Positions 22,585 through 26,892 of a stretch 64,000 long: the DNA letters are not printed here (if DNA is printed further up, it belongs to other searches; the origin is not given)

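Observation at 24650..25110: SMC protein with an AMPK-beta-like glycogen-binding (CBM48) domain inserted in the hinge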

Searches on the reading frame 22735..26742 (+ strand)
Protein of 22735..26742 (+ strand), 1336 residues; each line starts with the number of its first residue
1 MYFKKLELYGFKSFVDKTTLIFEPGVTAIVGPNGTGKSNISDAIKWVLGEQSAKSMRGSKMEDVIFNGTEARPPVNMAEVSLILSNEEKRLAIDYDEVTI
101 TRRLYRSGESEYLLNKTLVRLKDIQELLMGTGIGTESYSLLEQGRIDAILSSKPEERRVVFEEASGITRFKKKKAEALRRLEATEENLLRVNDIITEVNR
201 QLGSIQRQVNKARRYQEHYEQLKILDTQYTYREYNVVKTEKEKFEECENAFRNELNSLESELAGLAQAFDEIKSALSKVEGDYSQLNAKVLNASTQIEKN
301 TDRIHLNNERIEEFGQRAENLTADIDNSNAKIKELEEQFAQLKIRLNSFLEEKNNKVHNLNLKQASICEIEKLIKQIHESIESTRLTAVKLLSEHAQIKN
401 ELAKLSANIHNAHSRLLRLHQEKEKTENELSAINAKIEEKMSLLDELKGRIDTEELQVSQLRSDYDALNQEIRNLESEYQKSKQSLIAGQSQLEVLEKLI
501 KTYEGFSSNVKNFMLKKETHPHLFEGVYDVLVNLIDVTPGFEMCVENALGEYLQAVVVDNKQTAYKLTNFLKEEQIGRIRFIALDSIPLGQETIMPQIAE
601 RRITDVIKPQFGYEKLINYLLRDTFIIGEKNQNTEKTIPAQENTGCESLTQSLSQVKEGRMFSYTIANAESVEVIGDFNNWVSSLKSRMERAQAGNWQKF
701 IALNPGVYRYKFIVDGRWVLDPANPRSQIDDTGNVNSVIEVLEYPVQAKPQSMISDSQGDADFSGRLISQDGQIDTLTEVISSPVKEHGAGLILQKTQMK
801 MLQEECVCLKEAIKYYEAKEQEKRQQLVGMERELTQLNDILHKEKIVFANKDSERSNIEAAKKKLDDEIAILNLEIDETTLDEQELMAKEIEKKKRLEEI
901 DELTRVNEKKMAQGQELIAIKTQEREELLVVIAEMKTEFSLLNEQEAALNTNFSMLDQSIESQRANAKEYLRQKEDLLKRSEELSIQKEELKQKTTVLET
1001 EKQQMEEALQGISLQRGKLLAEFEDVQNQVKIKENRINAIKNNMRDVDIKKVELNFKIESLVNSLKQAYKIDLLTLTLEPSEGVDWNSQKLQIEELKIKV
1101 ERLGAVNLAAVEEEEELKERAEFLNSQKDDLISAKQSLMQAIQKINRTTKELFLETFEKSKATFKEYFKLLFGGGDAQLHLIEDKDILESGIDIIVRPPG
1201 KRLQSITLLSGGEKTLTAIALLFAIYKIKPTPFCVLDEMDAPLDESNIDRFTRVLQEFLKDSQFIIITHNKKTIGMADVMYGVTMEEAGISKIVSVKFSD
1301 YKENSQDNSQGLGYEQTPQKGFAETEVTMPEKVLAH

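Call 3: search_protein_families(library=pfam, proteins=[window:22735-26742:+], max_evalue=1)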
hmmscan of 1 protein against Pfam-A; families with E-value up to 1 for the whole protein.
window:22735-26742:+ (1336 aa): 13 families
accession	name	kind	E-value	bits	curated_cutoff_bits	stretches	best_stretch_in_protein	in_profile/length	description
PF02463.25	SMC_N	-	7.9e-74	248.2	40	1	3-1291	2-219/220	RecF/RecN/SMC N terminal domain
PF06470.18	SMC_hinge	-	4.9e-20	72.5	22.5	1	524-626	1-105/116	SMC proteins Flexible Hinge Domain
PF16561.11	AMPK1_CBM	-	8.3e-16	58.4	26.8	1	668-743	10-81/85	Glycogen recognition site of AMP-activated protein kinase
PF13304.12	AAA_21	-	1.6e-10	42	27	2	26-78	1-43/304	AAA domain, putative AbiEii toxin, Type IV TA system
PF02922.24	CBM_48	-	1.5e-05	25.7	22.4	1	662-721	15-80/83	Carbohydrate-binding module 48 (Isoamylase N-terminal domain)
PF13555.12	AAA_29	-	1.7e-05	24.9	27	1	4-49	2-47/61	P-loop containing region of AAA domain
PF10186.14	ATG14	-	0.0006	19.4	33.2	2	247-400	13-168/347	Vacuolar sorting 38 and autophagy-related subunit 14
PF13175.12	AAA_15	-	0.0013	18.8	32.1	1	1-486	1-289/374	AAA ATPase domain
PF19220.6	Rod_CreS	-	0.0027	17.3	100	1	378-497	12-131/359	Crescentin, rod domain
PF13476.12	AAA_23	-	0.0064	17.6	27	1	5-259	1-197/201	AAA domain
PF14662.11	KASH_CCD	-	0.0078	16.6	43.3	1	173-341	23-190/191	Coiled-coil region of CCDC155 or KASH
PF11488.14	Lge1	-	0.011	16.4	25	1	260-314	16-70/71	Transcriptional regulatory protein LGE1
PF00005.33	ABC_tran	-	0.5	11.4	25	1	26-45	13-32/137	ABC transporter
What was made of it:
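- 22735..26745 (+): smc gene, 1336 aa (identical to NCBI MBI4845584.1). Pfam SMC_N 3-1291 (call 3).
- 24304..24621 (+): Hinge, part before the insertion (aa 524-629): complete first pseudo-repeat plus the first two strands, the helix and strand TFIIGE of the second. Pfam SMC_hinge 524-626 (call 3).
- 24709..24957 (+): CBM48 / AMPK1_CBM beta-sandwich (aa 659-741). Sugar-site equivalents: W681 (24775-24777), K711 (24865-24867), W718 (24886-24888), N736 (24940-24942). Pfam hit (call 3).
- On Bacterial SMC (TIGR02168 SMC_prok_B): Pfam SMC_N spans 3-1291 (call 3). Pfam SMC_hinge E 4.9e-20 (call 3).
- On CBM48 / AMPK1_CBM (PF16561, PF02922): PF02922 25.7 bits against 22.4 (call 3).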

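Call 4: search_protein_families(library=ncbifam, proteins=[window:22735-26742:+], max_evalue=0.01)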
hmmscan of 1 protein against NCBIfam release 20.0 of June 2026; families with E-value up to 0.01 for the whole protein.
window:22735-26742:+ (1336 aa): 27 families (the best 25 are shown)
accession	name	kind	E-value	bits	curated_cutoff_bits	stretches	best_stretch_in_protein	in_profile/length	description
TIGR02168.1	SMC_prok_B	equivalog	1.1e-291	970.7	567.35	2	2-633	1-636/1181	chromosome segregation protein SMC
TIGR02169.1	SMC_prok_A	equivalog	5.3e-154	514.6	729.4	2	2-627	1-627/1165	chromosome segregation protein SMC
NF045487.1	ASRP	equivalog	1.5e-19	70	300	3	16-486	6-476/593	archaea-specific SMC-related protein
NF002244.0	PRK01156.1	equivalog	5.8e-16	57.7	847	2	1-293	1-275/895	DNA double-strand break repair ATPase Rad50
NF002572.0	PRK02224.1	equivalog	1.3e-15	56.8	1087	2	1-343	1-320/888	DNA double-strand break repair ATPase Rad50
NF041035.1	Rad50_Halo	equivalog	1.2e-14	53.6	1000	3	1-355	1-332/883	DNA double-strand break repair ATPase Rad50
NF003034.1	PRK03918.1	equivalog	4.2e-14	51.5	700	4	1-170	1-160/878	DNA double-strand break repair ATPase Rad50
NF045780.1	TrlF_fam_ATP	equivalog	1.6e-12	47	350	1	13-508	298-767/944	TrlF family AAA-like ATPase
NF041034.1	Rad50_Sulf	equivalog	6.8e-12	44.1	1000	3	1-149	1-138/872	DNA double-strand break repair ATPase Rad50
TIGR00634.1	recN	equivalog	6.1e-10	38.6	407.85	1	14-321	12-313/563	DNA repair protein RecN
TIGR04523.1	Mplasa_alph_rch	subfamily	6.7e-10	37.5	270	1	187-502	307-614/745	helix-rich protein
TIGR00618.1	sbcc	subfamily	3.9e-07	28.4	478.5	1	4-163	4-172/1043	exonuclease subunit SbcC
NF008967.0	PRK12313.1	equivalog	1.2e-06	27.2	577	1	641-715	24-94/633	1,4-alpha-glucan branching protein GlgB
NF041751.2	sbcc_Staph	equivalog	1.5e-06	26.5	920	1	162-518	311-668/1007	exonuclease subunit SbcC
NF053563.1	Rkd4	equivalog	1.9e-06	26.4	860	1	4-126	4-115/747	arcadin-4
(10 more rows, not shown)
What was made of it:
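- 22735..26745 (+): TIGR02168 SMC_prok_B 970.7 bits against a cut-off of 567 (call 4).
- On Bacterial SMC (TIGR02168 SMC_prok_B): The first stretch, aa 2-633, matches model positions 1-636 of 1181, ending where the insertion begins (call 4).
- SMC identity: calls 3 and 4.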

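Call 7: find_homologous_proteins(query=window:22735-26742:+, max_evalue=1e-20)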
Query window:22735-26742:+ (1336 aa): 7999 proteins with E <= 1e-20 among 8000 candidates; the best 120 are listed.
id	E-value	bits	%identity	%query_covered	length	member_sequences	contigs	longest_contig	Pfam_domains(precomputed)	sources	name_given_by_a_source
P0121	0.0e+0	2857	100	100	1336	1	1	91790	PF02922.25,PF16561.12,PF06470.19,PF13555.13,PF02463.26,PF13304.13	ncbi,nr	ncbi:MAG: AAA family ATPase [Candidatus Omnitrophica bacterium]|nr:AAA family ATPase [Candidatus Omn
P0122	0.0e+0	1771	64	99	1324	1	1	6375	PF16561.12,PF13175.13,PF06470.19,PF23649.2,PF02463.26,PF13304.13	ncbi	-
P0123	0.0e+0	1756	65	98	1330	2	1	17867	PF02922.25,PF16561.12,PF13175.13,PF06470.19,PF13476.13,PF13555.13,PF02463.26,PF13304.13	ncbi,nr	ncbi:MAG: AAA family ATPase [Candidatus Omnitrophica bacterium]|nr:AAA family ATPase [Candidatus Omn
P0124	0.0e+0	1683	62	98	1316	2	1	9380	PF02922.25,PF16561.12,PF22058.3,PF06470.19,PF13476.13,PF02463.26,PF13304.13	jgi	-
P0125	0.0e+0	1678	63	98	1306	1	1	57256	PF02922.25,PF16561.12,PF13175.13,PF06470.19,PF13476.13,PF13555.13,PF02463.26,PF13304.13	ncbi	-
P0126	0.0e+0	1670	63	98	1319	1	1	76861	PF02922.25,PF16561.12,PF06470.19,PF13476.13,PF02463.26,PF13304.13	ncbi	ncbi:MAG: chromosome segregation protein SMC [Candidatus Omnitrophota bacterium]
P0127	0.0e+0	1650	62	98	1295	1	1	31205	PF16561.12,PF06470.19,PF13476.13,PF13555.13,PF02463.26,PF13304.13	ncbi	ncbi:MAG: AAA family ATPase [Candidatus Omnitrophota bacterium]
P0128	0.0e+0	1649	62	98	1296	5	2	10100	PF16561.12,PF06470.19,PF13555.13,PF02463.26,PF13304.13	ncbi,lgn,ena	-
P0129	0.0e+0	1648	61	98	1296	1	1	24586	PF02922.25,PF16561.12,PF13175.13,PF06470.19,PF13476.13,PF13555.13,PF02463.26,PF13304.13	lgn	-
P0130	0.0e+0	1648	62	98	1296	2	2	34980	PF02922.25,PF16561.12,PF13175.13,PF06470.19,PF13476.13,PF02463.26,PF13304.13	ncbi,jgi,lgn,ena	-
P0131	0.0e+0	1644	61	98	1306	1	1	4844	PF16561.12,PF13175.13,PF06470.19,PF13476.13,PF13555.13,PF02463.26,PF13304.13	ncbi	-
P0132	0.0e+0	1623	61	98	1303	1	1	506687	PF16561.12,PF22058.3,PF06470.19,PF13476.13,PF19220.7,PF02463.26,PF13304.13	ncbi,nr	ncbi:MAG: AAA family ATPase [PVC group bacterium]|nr:AAA family ATPase [PVC group bacterium]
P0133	0.0e+0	1606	60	98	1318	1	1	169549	PF16561.12,PF06470.19,PF13476.13,PF02463.26,PF13304.13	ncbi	ncbi:MAG: AAA family ATPase [Candidatus Omnitrophota bacterium]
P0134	0.0e+0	1597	60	97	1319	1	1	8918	PF16561.12,PF06470.19,PF13476.13,PF23649.2,PF02463.26,PF13304.13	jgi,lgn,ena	-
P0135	0.0e+0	1591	61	97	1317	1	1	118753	PF02922.25,PF16561.12,PF06470.19,PF13476.13,PF13555.13,PF19220.7,PF02463.26,PF13304.13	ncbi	ncbi:MAG: AAA family ATPase [Candidatus Omnitrophota bacterium]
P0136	0.0e+0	1587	60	98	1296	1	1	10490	PF16561.12,PF13175.13,PF06470.19,PF13476.13,PF02463.26,PF13304.13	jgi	jgi:chromosome segregation protein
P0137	0.0e+0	1585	59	98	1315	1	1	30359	PF16561.12,PF06470.19,PF13476.13,PF28422.1,PF02463.26,PF13304.13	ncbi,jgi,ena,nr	ncbi:MAG: AAA family ATPase [Candidatus Omnitrophica bacterium]|nr:AAA family ATPase [Candidatus Omn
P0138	0.0e+0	1584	59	97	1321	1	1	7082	PF16561.12,PF06470.19,PF28422.1,PF02463.26,PF13304.13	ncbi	-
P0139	0.0e+0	1561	64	47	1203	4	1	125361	PF13175.13,PF06470.19,PF13476.13,PF13555.13,PF19220.7,PF02463.26,PF13304.13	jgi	-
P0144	0.0e+0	1408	54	98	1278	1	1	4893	PF16561.12,PF22058.3,PF13175.13,PF06470.19,PF13476.13,PF02463.26,PF13304.13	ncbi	-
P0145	0.0e+0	1371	52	98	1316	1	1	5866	PF02922.25,PF16561.12,PF13175.13,PF06470.19,PF13476.13,PF13555.13,PF02463.26,PF13304.13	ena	-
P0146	0.0e+0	1346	59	85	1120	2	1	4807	PF16561.12,PF13175.13,PF06470.19,PF13476.13,PF13555.13,PF19220.7,PF02463.26,PF24161.2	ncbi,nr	ncbi:MAG: chromosome segregation protein SMC, partial [Candidatus Omnitrophica bacterium]|nr:chromos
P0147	0.0e+0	1323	50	97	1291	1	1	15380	PF02922.25,PF16561.12,PF13175.13,PF06470.19,PF13476.13,PF13555.13,PF02463.26,PF13304.13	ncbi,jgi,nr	ncbi:MAG: hypothetical protein DRP78_01145 [Candidatus Omnitrophota bacterium]|nr:MAG: hypothetical 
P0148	0.0e+0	1161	50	88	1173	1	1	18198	PF02922.25,PF16561.12,PF13175.13,PF06470.19,PF13476.13,PF13555.13,PF02463.26,PF13304.13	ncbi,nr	ncbi:MAG: chromosome segregation protein SMC, partial [Candidatus Omnitrophica bacterium]|nr:chromos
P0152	2.7e-275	935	43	51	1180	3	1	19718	PF13175.13,PF06470.19,PF13476.13,PF13555.13,PF02463.26,PF13304.13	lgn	-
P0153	2.8e-274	931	43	51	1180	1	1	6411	PF13175.13,PF06470.19,PF13476.13,PF13555.13,PF02463.26,PF13304.13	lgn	-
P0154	6.4e-273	927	37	68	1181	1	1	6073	PF13175.13,PF06470.19,PF13476.13,PF13555.13,PF02463.26,PF24161.2,PF13304.13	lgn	-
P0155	4.1e-271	921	43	51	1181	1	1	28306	PF13175.13,PF06470.19,PF13476.13,PF02463.26,PF13304.13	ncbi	-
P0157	2.5e-269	915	44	47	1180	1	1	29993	PF08614.17,PF13175.13,PF06470.19,PF13476.13,PF02463.26,PF24161.2,PF13304.13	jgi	-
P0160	4.0e-267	907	45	47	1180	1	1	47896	PF06470.19,PF13476.13,PF13555.13,PF02463.26,PF13304.13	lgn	-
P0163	1.0e-265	903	44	47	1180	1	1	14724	PF13175.13,PF06470.19,PF13476.13,PF02463.26,PF24161.2,PF13304.13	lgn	-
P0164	1.0e-265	903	44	47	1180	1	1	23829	PF08614.17,PF13175.13,PF06470.19,PF13476.13,PF02463.26,PF24161.2,PF13304.13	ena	-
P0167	6.7e-265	900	44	47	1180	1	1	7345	PF13175.13,PF06470.19,PF13476.13,PF02463.26,PF24161.2,PF13304.13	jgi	-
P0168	1.2e-264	899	44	47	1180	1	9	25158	PF08614.17,PF13175.13,PF06470.19,PF13476.13,PF02463.26,PF24161.2,PF13304.13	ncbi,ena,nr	ncbi:MAG: chromosome segregation protein SMC [Omnitrophica WOR_2 bacterium RIFCSPLOWO2_12_FULL_51_24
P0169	1.3e-264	899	44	47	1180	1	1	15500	PF08614.17,PF13175.13,PF06470.19,PF13476.13,PF02463.26,PF24161.2,PF13304.13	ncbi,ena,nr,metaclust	ncbi:MAG: chromosome segregation protein SMC [Omnitrophica WOR_2 bacterium RIFCSPLOWO2_02_FULL_50_19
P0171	1.1e-263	896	41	52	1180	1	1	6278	PF13175.13,PF06470.19,PF13476.13,PF19220.7,PF02463.26,PF24161.2,PF13304.13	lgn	-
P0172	1.4e-263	896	44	47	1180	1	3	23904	PF13175.13,PF06470.19,PF13476.13,PF02463.26,PF24161.2,PF13304.13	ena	-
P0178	5.7e-262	890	45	44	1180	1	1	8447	PF13175.13,PF06470.19,PF13476.13,PF02463.26,PF24161.2,PF13304.13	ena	-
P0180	2.7e-261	888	42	47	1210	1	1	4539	PF06470.19,PF13476.13,PF02463.26,PF13304.13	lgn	-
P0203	1.7e-258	879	35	97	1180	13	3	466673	PF13175.13,PF06470.19,PF13476.13,PF02463.26,PF24161.2,PF13304.13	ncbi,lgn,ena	-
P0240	1.7e-254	866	42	46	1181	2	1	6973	PF13175.13,PF06470.19,PF13476.13,PF02463.26,PF13304.13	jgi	-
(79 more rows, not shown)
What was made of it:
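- Checked: The protein is 130-155 aa longer than the ~1180-1210 aa of CBM-less Omnitrophota SMCs (call 7).
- Inteins occur in other Omnitrophota SMCs (call 7).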

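Call 11: find_encoding_contigs(protein=P0121, flank=10000, max_places=3)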
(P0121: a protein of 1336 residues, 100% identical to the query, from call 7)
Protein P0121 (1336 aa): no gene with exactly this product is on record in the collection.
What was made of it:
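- Tried and rejected: The exact-sequence contig look-up of the window protein found nothing on record (call 11).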
